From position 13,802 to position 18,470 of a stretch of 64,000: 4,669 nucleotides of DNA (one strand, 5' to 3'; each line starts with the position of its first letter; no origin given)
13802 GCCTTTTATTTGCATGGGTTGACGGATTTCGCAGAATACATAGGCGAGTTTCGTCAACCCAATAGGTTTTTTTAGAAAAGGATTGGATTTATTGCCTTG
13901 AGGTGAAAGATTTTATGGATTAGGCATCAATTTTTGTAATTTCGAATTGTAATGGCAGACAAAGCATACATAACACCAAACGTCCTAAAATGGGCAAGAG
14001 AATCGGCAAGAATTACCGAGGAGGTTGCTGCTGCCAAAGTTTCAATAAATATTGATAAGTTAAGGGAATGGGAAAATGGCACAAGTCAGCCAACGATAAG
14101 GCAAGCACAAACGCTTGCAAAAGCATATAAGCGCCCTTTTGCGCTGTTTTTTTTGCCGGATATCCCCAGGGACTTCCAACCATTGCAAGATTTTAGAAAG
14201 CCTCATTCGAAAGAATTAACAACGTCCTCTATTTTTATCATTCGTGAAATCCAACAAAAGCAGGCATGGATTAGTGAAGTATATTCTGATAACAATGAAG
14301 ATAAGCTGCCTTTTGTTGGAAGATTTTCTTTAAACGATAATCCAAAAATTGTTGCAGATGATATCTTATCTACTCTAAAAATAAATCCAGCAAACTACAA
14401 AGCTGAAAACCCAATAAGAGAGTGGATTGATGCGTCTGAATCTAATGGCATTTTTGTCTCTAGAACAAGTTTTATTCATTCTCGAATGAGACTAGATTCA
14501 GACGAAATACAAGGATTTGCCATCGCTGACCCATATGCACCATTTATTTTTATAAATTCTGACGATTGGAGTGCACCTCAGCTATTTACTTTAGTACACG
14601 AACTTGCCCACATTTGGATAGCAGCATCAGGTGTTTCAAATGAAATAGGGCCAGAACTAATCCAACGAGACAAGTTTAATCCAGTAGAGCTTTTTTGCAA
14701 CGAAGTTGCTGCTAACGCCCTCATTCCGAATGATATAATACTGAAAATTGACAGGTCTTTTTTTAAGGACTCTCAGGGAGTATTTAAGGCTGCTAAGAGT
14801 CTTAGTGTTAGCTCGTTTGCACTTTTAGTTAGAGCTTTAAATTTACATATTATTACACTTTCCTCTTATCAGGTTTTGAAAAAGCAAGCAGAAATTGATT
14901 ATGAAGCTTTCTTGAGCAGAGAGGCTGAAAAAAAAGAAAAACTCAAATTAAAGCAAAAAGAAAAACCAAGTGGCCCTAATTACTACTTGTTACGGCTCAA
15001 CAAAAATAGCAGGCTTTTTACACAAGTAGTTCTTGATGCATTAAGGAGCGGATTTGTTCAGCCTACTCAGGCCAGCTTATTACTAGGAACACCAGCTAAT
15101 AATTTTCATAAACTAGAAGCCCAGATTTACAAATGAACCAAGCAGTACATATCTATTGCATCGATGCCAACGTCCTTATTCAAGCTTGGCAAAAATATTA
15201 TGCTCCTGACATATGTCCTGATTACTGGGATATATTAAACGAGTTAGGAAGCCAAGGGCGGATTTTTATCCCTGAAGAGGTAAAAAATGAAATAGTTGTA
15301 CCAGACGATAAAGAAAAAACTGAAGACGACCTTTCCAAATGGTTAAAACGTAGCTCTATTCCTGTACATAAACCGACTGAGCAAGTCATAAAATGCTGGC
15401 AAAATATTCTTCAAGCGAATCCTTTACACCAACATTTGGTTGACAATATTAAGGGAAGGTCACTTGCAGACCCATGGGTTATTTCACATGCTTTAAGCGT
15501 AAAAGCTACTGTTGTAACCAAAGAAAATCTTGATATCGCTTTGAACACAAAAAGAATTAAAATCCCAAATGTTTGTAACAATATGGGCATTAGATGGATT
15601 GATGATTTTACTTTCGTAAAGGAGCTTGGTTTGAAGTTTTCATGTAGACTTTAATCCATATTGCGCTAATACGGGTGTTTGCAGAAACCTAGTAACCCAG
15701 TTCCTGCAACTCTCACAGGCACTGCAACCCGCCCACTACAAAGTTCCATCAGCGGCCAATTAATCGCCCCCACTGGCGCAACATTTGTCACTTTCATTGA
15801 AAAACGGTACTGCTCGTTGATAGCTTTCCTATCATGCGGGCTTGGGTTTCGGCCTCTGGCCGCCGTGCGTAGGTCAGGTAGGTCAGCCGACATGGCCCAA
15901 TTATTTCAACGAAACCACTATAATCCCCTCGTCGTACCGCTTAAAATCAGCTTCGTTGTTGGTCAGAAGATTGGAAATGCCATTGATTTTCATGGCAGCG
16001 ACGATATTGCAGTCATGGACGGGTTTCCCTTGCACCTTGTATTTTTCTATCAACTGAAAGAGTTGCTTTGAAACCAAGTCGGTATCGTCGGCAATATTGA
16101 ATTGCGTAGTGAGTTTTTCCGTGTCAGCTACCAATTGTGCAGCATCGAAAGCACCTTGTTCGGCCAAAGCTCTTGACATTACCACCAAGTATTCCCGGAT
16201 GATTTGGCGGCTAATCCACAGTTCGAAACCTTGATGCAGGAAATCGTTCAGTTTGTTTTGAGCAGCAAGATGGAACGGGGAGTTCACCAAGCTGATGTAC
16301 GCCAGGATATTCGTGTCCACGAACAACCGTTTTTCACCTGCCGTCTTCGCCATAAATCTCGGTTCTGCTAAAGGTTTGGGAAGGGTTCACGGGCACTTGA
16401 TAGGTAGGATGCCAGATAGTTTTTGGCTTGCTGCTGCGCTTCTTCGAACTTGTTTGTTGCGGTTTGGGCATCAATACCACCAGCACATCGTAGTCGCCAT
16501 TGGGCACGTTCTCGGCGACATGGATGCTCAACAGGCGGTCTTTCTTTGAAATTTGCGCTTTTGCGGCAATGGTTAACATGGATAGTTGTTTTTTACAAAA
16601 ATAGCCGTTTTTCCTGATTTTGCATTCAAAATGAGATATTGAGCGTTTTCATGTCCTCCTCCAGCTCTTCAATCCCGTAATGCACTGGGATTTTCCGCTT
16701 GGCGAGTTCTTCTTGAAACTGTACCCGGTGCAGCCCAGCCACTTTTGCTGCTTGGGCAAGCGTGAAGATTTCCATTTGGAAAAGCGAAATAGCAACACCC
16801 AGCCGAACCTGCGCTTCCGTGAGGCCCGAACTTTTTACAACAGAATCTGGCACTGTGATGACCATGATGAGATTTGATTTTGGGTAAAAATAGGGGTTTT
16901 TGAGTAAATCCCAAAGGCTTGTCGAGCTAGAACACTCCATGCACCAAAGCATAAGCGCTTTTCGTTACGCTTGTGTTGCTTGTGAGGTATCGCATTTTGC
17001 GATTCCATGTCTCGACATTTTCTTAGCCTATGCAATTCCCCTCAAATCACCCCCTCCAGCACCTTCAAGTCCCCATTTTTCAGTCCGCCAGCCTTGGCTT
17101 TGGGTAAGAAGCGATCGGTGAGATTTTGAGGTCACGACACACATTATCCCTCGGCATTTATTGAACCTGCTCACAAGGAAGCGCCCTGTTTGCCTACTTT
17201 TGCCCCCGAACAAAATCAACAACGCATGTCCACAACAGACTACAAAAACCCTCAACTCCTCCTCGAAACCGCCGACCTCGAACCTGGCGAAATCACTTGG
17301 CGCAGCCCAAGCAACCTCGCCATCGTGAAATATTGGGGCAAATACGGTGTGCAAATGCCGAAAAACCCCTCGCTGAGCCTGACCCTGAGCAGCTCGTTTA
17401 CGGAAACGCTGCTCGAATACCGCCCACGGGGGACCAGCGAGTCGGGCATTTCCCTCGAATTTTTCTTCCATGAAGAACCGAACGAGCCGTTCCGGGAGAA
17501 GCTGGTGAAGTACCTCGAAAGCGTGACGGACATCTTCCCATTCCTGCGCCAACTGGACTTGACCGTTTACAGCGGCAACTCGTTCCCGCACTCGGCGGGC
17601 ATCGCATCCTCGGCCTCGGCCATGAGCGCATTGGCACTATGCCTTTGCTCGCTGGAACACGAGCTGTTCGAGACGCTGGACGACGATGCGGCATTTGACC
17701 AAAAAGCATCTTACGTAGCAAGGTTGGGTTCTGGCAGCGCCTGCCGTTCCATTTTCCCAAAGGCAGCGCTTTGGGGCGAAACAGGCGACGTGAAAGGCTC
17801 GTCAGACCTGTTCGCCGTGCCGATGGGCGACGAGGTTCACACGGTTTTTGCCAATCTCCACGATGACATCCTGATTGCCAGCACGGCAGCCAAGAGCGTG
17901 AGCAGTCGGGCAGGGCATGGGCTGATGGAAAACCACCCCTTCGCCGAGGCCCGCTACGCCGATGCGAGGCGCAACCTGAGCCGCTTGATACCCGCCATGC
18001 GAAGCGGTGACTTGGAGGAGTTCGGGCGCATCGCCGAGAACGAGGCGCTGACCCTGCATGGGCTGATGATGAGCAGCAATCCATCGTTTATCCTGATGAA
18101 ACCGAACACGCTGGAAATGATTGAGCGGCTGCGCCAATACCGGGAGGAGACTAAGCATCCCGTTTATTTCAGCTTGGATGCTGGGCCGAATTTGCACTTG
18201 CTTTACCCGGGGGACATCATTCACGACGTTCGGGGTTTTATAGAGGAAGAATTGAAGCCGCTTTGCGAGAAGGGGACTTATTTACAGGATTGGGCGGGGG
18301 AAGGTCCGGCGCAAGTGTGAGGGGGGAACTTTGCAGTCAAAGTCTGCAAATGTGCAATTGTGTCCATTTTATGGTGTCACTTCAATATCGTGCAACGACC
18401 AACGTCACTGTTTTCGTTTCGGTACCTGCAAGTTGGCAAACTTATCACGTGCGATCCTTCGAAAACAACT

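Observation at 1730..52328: Intergenic spacers are filled with locus-specific short-word tandem arrays mirrored into long imperfect palindromes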

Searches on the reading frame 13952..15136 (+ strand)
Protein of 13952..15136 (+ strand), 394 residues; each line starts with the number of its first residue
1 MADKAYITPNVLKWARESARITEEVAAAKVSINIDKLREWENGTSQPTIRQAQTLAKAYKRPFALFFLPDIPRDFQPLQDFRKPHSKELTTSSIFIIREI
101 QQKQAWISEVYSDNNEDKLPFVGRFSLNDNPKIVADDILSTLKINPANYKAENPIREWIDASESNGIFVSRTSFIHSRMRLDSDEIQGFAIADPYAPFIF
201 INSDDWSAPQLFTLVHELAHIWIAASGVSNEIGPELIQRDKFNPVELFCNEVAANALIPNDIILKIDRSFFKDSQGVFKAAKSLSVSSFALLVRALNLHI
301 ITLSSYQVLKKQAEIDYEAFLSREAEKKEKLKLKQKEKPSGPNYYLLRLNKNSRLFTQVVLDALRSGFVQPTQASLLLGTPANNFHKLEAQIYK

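Call 71: search_protein_families(library=pfam, proteins=[window:13952-15136:+])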
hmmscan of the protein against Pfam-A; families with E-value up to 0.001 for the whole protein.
window:13952-15136:+ (394 aa): 3 families
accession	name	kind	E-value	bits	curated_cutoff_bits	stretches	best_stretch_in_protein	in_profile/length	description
PF06114.19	Peptidase_M78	-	1.5e-09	38.1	22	1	187-294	19-121/123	IrrE N-terminal-like domain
PF01381.28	HTH_3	-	6.8e-06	26.5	23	1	12-65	1-54/55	Helix-turn-helix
PF13560.12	HTH_31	-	0.00015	22.5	27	1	12-61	6-56/64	Helix-turn-helix domain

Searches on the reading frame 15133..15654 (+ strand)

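Call 71: search_protein_families(library=pfam, proteins=[window:15133-15654:+])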
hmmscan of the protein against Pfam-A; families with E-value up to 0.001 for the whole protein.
window:15133-15654:+ (173 aa): 1 family
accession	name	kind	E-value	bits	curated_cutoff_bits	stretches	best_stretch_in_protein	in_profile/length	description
PF14367.12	DUF4411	-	1.4e-40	139.2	23.5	1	8-169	1-159/159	Domain of unknown function (DUF4411)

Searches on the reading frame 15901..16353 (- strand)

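Call 71: search_protein_families(library=pfam, proteins=[window:15901-16353:-])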
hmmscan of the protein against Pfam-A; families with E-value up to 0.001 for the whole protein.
window:15901-16353:- (150 aa): 2 families
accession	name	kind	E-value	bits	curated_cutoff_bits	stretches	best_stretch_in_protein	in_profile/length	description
PF01850.27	PIN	-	5.4e-10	40.4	23.6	1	11-142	2-119/120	PIN domain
PF13470.12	PIN_3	-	4.8e-06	27.8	27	1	9-85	1-74/115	PIN domain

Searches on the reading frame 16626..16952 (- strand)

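Call 71: search_protein_families(library=pfam, proteins=[window:16626-16952:-])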
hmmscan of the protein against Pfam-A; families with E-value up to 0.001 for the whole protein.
window:16626-16952:- (108 aa): 1 family
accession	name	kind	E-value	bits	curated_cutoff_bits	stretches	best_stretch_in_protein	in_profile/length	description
PF03683.19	UPF0175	-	1.6e-19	69.8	27.9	1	35-103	2-75/75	Uncharacterised protein family (UPF0175)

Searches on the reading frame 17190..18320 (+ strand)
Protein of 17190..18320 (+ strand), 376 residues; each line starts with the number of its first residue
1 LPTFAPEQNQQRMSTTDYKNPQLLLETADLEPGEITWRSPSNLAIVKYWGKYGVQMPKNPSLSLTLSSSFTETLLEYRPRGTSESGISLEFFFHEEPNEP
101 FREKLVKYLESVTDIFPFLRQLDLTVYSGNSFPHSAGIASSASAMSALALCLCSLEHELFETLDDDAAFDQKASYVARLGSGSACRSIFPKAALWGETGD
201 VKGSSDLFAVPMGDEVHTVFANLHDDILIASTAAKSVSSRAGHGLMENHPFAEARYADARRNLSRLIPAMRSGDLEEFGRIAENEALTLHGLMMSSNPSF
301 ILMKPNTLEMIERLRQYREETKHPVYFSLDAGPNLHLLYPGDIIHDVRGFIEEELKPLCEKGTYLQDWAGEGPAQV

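Call 71: search_protein_families(library=pfam, proteins=[window:17190-18320:+])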
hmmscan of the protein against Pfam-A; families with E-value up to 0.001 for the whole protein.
window:17190-18320:+ (376 aa): 2 families
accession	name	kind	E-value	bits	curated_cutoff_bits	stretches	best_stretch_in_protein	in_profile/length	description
PF22700.2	MVD-like_N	-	1.2e-28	100.2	27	1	40-200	2-151/157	Diphosphomevalonate decarboxylase-like N-terminal domain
PF18376.6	MDD_C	-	1.4e-06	28.7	23.2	1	227-356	3-135/186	Mevalonate 5-diphosphate decarboxylase C-terminal domain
